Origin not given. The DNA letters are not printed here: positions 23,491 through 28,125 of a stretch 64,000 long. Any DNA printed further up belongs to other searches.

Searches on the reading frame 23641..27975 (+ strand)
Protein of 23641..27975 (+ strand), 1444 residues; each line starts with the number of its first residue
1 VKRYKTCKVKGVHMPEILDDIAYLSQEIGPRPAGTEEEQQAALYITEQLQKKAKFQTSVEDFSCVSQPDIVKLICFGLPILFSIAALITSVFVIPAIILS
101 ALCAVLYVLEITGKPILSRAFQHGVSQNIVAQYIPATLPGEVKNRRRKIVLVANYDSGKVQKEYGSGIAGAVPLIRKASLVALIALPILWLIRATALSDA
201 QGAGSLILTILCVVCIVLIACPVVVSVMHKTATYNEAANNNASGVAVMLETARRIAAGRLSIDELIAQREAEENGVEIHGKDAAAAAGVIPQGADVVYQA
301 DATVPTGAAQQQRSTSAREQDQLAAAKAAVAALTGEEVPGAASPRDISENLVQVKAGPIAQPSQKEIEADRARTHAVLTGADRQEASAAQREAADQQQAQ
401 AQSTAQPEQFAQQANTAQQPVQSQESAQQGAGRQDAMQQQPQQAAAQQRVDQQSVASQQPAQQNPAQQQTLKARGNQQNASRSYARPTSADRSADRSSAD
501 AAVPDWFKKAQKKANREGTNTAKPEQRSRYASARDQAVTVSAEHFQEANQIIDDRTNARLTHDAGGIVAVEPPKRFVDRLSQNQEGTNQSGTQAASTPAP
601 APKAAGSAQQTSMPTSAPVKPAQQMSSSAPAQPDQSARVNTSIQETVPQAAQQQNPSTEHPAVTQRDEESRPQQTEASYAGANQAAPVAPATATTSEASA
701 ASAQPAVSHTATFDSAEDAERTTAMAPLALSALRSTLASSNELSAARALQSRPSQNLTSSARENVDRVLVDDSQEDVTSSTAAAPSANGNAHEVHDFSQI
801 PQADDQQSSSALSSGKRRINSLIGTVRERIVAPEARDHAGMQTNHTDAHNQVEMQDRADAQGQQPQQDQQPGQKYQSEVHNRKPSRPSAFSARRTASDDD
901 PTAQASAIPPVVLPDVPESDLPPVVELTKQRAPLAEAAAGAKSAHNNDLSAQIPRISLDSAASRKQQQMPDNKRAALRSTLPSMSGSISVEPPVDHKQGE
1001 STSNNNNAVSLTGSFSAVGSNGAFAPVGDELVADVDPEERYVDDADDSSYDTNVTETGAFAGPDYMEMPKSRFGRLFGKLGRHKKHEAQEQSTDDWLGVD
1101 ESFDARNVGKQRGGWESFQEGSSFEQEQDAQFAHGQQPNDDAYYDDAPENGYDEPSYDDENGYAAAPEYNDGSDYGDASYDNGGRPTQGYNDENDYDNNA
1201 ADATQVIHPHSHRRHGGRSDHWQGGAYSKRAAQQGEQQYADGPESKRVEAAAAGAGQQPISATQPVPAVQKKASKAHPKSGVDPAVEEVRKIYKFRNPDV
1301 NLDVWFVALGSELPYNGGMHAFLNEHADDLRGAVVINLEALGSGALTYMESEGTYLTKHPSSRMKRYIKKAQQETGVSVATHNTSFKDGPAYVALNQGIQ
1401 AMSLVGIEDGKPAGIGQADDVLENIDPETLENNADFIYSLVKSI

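Call 22: search_protein_families(library=pfam, proteins=[window:23641-27975:+], max_evalue=0.001)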
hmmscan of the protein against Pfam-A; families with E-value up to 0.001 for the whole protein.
window:23641-27975:+ (1444 aa): 1 family
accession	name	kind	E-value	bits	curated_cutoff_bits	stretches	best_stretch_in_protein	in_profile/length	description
PF04389.22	Peptidase_M28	-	2.2e-09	37.7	21.3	1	1296-1440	50-192/193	Peptidase family M28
